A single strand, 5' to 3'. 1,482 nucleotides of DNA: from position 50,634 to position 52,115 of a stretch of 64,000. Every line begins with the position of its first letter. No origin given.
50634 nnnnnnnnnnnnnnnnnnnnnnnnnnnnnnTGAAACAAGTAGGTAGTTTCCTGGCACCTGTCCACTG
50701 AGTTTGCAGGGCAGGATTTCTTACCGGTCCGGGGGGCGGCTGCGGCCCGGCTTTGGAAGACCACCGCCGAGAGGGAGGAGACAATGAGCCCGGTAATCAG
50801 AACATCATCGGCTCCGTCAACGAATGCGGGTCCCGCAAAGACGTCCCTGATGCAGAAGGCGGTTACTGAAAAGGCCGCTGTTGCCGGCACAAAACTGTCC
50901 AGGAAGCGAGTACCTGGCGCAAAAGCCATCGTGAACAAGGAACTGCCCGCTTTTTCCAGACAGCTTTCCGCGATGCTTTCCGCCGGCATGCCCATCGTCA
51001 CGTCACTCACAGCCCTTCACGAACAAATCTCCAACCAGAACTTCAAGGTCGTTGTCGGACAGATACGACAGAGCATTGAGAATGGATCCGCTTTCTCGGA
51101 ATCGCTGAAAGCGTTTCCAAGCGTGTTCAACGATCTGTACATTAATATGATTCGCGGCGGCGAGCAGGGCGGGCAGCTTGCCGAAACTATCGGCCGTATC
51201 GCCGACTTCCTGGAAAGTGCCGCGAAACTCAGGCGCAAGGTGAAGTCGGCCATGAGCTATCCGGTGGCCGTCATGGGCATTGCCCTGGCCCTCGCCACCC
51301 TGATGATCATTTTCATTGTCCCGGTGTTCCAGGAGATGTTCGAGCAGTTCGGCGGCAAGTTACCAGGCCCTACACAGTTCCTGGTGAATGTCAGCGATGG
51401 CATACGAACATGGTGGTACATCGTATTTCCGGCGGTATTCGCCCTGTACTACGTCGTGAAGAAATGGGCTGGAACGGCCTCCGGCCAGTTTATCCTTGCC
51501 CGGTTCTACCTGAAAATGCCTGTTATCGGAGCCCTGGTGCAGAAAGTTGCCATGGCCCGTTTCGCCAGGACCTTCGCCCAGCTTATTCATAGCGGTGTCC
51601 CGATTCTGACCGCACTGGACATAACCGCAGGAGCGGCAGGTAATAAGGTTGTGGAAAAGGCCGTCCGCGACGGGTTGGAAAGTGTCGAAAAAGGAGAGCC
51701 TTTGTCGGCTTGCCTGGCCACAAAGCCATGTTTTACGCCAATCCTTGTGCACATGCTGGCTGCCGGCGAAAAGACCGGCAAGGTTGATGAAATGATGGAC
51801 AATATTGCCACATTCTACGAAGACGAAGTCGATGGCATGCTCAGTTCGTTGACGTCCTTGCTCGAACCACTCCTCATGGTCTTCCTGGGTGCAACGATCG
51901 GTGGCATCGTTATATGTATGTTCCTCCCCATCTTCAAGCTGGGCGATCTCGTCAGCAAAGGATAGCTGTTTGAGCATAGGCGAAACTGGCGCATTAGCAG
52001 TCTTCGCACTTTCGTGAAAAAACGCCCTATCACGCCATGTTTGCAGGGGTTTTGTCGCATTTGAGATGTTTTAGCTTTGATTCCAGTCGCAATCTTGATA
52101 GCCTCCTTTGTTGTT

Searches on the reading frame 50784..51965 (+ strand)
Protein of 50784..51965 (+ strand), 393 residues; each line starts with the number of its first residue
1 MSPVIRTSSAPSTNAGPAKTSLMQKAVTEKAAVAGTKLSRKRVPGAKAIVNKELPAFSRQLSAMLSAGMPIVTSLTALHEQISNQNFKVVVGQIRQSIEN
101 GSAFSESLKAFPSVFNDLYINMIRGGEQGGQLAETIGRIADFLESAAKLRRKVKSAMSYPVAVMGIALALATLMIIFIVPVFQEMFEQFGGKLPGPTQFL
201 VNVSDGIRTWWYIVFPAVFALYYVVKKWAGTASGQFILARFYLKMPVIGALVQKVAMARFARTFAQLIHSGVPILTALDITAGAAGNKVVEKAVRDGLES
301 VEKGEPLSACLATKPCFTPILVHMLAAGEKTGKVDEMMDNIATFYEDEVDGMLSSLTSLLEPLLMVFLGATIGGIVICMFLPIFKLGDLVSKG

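Call 17: search_protein_families(library=pfam, proteins=[window:50784-51965:+], max_evalue=0.001)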
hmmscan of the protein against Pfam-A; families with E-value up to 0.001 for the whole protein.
window:50784-51965:+ (393 aa): 1 family
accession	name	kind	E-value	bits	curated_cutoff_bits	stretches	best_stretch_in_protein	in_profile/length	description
PF00482.28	T2SSF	-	2.7e-62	208.7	25.2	2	57-180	1-125/125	Type II secretion system (T2SS), protein F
